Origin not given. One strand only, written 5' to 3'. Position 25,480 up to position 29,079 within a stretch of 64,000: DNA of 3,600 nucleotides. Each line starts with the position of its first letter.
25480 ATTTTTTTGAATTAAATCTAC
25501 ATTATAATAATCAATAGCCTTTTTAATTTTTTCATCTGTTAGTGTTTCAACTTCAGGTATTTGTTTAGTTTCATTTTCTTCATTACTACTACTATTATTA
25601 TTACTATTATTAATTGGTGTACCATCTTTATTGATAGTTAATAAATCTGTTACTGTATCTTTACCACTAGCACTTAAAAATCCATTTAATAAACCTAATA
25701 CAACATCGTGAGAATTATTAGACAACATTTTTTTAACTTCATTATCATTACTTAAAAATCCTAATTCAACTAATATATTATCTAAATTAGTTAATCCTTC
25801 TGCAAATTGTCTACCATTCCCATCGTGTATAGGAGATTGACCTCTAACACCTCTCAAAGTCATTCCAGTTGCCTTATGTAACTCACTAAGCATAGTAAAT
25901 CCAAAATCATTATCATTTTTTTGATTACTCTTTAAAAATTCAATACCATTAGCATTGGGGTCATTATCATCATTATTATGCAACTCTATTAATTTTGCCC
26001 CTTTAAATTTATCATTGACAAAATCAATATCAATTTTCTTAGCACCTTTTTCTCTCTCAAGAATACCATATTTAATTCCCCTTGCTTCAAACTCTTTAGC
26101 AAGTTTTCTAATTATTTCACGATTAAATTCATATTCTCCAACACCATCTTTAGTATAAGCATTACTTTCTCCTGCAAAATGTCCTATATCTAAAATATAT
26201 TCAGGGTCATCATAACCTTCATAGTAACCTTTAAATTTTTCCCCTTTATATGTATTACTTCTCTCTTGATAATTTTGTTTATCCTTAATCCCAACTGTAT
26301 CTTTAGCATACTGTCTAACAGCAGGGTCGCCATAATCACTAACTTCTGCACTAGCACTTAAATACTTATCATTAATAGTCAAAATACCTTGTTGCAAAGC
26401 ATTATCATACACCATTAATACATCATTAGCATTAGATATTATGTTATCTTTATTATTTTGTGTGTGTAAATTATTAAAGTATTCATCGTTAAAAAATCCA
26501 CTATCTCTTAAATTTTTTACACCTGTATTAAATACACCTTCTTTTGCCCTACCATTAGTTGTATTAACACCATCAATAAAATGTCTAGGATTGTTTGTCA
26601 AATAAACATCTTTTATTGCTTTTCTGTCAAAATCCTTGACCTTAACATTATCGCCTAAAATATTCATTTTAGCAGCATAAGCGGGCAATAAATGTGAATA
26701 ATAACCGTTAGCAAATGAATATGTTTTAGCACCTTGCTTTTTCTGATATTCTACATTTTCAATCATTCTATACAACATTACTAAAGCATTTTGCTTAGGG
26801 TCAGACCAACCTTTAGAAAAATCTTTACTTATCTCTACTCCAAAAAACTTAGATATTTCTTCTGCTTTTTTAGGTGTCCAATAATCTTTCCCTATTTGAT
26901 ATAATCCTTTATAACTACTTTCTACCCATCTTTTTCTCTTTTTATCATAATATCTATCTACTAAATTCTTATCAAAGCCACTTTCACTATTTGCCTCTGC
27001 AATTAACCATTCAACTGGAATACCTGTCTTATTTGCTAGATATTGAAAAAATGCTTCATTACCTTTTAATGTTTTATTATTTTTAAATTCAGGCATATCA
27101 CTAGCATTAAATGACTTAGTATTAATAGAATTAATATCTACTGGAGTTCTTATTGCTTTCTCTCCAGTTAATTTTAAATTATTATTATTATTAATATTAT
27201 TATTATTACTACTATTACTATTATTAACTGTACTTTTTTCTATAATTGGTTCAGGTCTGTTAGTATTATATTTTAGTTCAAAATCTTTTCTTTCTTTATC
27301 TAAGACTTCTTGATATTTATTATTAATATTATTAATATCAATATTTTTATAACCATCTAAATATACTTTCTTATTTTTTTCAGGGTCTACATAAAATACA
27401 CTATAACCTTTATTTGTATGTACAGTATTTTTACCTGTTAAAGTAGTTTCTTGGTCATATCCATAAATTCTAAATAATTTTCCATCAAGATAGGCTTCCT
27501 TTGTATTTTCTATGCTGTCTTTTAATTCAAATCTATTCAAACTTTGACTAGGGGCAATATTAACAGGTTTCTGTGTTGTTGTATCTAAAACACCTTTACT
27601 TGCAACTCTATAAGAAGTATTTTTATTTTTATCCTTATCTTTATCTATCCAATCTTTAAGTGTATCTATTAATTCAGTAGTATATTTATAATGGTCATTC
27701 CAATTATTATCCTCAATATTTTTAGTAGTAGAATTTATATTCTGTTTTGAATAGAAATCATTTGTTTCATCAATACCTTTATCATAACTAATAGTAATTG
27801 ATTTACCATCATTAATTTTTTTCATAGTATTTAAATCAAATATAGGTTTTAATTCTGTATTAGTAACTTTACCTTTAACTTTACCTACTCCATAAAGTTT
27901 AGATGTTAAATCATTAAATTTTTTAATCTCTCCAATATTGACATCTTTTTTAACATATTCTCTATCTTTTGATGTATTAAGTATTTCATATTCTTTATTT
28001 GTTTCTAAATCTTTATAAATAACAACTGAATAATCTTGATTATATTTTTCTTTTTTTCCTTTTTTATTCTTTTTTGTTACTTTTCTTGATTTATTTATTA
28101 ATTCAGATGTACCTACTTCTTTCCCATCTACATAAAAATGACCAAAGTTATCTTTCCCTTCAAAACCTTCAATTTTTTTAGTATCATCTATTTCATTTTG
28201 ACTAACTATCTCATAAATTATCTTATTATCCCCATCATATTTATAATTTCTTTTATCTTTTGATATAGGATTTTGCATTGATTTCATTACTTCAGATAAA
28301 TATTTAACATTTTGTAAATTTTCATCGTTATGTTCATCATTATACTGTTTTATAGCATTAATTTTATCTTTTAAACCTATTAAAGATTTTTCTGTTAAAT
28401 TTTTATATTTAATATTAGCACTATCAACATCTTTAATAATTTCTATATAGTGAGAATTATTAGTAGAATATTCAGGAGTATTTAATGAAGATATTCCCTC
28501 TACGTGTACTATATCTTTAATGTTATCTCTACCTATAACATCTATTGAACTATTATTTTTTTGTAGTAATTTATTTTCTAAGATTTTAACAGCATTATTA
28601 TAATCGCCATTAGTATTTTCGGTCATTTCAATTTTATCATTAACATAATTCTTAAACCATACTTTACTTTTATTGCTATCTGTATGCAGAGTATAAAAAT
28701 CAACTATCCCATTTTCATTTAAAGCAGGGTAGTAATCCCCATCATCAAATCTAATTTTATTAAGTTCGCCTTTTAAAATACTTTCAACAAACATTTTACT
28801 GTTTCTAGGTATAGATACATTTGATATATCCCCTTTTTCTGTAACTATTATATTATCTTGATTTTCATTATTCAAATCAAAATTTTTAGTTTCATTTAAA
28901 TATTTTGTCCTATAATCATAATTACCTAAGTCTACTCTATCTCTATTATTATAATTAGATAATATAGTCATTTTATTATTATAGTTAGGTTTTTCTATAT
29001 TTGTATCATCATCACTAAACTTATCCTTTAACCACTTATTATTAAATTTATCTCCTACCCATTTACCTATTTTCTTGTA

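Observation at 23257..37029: Exceptionally long tape-measure protein (4590 aa, 13.8 kb) carrying three distinct peptidoglycan-hydrolase domains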

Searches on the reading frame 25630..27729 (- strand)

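Call 108: search_protein_families(library=ncbifam, proteins=[window:25630-27729:-], max_evalue=0.01)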
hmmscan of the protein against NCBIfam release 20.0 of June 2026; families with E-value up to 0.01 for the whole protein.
window:25630-27729:- (700 aa): 1 family
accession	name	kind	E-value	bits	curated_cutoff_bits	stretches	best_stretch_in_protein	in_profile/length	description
TIGR02883.1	spore_cwlD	equivalog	0.0041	17.2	221.55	0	512-672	4-173/189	N-acetylmuramoyl-L-alanine amidase CwlD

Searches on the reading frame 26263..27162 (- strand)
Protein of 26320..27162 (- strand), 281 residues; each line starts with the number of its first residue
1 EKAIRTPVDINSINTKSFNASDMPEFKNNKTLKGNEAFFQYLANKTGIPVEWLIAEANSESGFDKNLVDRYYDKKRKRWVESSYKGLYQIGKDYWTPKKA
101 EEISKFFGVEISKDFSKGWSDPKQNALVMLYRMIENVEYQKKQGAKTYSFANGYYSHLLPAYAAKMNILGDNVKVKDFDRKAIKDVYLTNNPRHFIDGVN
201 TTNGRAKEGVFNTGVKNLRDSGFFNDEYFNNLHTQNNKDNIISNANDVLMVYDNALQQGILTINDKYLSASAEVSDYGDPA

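Call 18: find_homologous_proteins(query=window:26320-27162:-, max_evalue=0.001)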
Query window:26320-27162:- (281 aa): 1 proteins with E <= 0.001 among 432 candidates.
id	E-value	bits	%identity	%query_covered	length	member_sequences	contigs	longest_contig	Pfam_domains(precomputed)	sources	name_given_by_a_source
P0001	1.2e-68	250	74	58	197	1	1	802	-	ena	-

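Call 63: predict_structure(alignment_id=A4)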
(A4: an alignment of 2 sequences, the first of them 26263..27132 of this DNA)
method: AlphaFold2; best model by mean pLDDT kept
length: 290 residues; sequences in the alignment: 2
mean_pLDDT: 42.2   pTM: 0.36
mean pLDDT of the five models: 42.2, 39.8, 39.2, 38.6, 37.4
residues with pLDDT >= 90: 0; 70-90: 17; 50-70: 70; < 50: 203
segments of 3 or more residues with pLDDT < 50: 1-21, 65-77, 108-110, 133-290
pLDDT, mean of each block of 10 residues (from residue 1): 32 42 57 62 71 60 48 46 70 66 59 53 52 39 34 28 26 29 26 25 34 34 30 31 36 27 28 41 37
secondary structure, 60 per line:
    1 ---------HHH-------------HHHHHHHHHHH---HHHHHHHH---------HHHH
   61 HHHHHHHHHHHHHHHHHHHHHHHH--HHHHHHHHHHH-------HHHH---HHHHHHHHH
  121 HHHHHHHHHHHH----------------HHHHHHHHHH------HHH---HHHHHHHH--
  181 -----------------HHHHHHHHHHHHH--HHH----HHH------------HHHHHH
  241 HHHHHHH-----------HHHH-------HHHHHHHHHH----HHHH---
elements in order: H26-36 H40-47 H57-84 H87-97 H105-108 H112-132 H149-158 H171-178 H198-210 H235-247 H259-262 H270-279 H284-287

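Call 69: fold_search(model_id=the predicted structure, library=pdb)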
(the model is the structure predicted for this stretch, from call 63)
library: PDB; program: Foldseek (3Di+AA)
matches with E <= 10: 6; with E <= 0.001: 0
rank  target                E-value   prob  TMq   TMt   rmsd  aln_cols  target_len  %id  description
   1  4ell_A                5.0e+00  0.04  0.14  0.13  17.4       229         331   14  Structure of the inactive retinoblastoma protein pocket domain (released 2012-05-23)
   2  7sqc_1W               5.2e+00  0.02  0.12  0.12  33.3       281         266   12  Ciliary C1 central pair apparatus isolated from Chlamydomonas reinhardtii (released 2022-04-13)
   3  4bjn_E                6.0e+00  0.02  0.09  0.11  21.6       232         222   11  Crystal structure of the flax-rust effector AvrM-A (released 2013-10-16)
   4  4o6y_B                6.3e+00  0.05  0.16  0.21  16.5       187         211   11  Crystal Structure of Cytochrome b561 (released 2014-02-05)
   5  9gyt_g                7.2e+00  0.02  0.12  0.08  19.0       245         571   13  High resolution structure of B. oleracea mitoribosome (released 2025-10-15)
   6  1l9u_H                7.6e+00  0.01  0.11  0.10  31.4       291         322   10  THERMUS AQUATICUS RNA POLYMERASE HOLOENZYME AT 4 A RESOLUTION (released 2002-05-22)

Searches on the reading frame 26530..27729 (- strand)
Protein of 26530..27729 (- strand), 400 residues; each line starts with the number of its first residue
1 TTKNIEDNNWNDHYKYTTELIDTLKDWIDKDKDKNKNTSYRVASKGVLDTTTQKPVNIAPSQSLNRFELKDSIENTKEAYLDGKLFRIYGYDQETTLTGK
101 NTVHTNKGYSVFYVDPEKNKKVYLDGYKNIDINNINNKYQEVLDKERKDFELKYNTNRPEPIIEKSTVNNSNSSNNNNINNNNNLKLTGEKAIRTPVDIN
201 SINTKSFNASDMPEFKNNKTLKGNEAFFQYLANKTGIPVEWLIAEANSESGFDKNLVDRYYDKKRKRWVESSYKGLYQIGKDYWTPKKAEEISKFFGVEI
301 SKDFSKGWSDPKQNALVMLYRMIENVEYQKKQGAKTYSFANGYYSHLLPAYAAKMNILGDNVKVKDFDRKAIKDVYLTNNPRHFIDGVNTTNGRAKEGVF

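Call 8: search_protein_families(library=pfam, proteins=[window:26530-27729:-], max_evalue=1)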
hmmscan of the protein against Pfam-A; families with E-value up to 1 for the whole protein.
window:26530-27729:- (400 aa): 0 families

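Call 9: search_protein_families(library=phrogs, proteins=[window:26530-27729:-], max_evalue=0.01)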
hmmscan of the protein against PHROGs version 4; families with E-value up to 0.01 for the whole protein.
window:26530-27729:- (400 aa): 1 family
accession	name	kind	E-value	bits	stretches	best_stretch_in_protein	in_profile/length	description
phrog_3201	-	tail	0.00023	19.9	1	171-327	1974-2109/2408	tail fiber protein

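Call 12: search_solved_structures(query=window:26530-27729:-, max_evalue=10, show_alignments=2)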
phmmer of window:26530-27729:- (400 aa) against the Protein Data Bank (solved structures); distinct sequences matched with E-value up to 10: 1.
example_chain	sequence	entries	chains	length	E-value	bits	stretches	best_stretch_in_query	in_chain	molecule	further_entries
7x0r_A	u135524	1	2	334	0.37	13.2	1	166-215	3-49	Lbp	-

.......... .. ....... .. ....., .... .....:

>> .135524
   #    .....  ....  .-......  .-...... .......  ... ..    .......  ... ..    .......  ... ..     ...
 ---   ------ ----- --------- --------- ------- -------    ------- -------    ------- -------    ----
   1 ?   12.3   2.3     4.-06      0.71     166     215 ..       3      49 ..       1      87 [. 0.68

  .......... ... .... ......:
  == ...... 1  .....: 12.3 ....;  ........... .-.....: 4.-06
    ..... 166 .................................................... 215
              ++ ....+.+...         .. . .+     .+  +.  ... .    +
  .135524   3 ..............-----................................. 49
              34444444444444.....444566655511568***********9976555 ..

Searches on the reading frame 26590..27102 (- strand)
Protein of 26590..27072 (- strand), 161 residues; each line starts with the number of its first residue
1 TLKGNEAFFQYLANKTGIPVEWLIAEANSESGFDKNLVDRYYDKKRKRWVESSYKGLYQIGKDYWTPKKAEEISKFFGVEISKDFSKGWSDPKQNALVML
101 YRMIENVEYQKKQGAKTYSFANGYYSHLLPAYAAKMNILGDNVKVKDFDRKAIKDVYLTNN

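Call 26: search_protein_families(library=pfam, proteins=[window:26590-27072:-], max_evalue=10)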
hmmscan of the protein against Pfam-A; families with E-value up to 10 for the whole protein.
window:26590-27072:- (161 aa): 0 families

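Call 70: search_solved_structures(query=A5, max_evalue=10, show_alignments=2)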
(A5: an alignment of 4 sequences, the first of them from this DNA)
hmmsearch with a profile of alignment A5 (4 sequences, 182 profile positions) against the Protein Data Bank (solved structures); distinct sequences matched with E-value up to 10: 191 (the best 60 are shown).
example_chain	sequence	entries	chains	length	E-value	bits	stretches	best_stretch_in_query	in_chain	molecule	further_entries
9xps_S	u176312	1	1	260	8.4e-14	55.3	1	5-174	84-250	Endolysin gp144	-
3bkh_A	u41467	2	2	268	9.1e-14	55.1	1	5-174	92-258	lytic transglycosylase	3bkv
1b7q_A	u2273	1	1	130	0.0012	22.1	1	23-102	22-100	PROTEIN (LYSOZYME)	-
1ip3_A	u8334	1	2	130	0.002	21.4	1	23-102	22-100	LYSOZYME C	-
1gb9_A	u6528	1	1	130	0.0028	21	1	23-102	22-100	LYSOZYME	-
9vi7_A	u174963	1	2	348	0.0029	20.9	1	6-108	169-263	lytic transglycosylase c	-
1gfr_A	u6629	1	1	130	0.003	20.9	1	23-102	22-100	LYSOZYME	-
3ln2_A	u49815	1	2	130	0.0034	20.7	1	23-103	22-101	Lysozyme C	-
1eq5_A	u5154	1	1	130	0.0038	20.5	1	23-104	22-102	LYSOZYME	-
1ivm_A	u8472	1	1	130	0.0041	20.4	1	23-101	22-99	lysozyme M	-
1di5_A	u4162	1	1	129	0.0042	20.4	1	23-103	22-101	LYSOZYME C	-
2hef_A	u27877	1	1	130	0.0047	20.2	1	23-102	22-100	LYSOZYME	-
1lyy_A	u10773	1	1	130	0.0047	20.2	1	23-102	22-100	LYSOZYME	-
1gdx_A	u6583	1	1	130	0.0062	19.8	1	22-102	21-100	LYSOZYME C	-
1gfk_A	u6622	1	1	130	0.0065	19.8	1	23-102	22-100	LYSOZYME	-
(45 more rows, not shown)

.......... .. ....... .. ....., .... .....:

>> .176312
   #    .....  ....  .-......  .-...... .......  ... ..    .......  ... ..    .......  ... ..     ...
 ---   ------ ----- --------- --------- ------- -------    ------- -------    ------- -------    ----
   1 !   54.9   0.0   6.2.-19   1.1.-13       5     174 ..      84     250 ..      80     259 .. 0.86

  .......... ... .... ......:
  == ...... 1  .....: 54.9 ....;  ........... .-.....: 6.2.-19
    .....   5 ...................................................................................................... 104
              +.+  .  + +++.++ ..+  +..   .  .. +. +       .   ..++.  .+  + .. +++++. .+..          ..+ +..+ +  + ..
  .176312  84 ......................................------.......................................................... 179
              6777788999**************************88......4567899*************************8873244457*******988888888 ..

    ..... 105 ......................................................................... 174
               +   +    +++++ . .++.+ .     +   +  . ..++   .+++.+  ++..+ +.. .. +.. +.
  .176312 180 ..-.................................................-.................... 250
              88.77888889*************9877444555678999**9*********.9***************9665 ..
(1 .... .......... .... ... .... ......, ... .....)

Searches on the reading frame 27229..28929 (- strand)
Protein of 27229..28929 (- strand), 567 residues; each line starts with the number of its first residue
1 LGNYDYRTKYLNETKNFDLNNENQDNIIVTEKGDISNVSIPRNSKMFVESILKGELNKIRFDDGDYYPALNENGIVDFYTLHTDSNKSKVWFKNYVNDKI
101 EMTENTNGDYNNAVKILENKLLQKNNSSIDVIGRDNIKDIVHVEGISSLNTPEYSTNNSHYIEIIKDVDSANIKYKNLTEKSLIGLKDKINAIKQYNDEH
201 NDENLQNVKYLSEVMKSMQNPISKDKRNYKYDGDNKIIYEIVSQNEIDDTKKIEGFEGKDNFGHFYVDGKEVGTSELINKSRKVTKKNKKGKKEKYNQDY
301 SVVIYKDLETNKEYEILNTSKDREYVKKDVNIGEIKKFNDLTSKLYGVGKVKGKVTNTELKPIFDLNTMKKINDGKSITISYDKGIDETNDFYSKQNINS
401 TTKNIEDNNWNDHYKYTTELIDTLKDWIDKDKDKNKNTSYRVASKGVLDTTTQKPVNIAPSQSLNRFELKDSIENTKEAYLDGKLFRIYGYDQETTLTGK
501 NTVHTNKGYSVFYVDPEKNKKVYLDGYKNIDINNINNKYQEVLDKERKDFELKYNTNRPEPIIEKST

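Call 106: search_solved_structures(query=window:27229-28929:-, max_evalue=0.1)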
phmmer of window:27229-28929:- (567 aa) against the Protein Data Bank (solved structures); distinct sequences matched with E-value up to 0.1: 0.
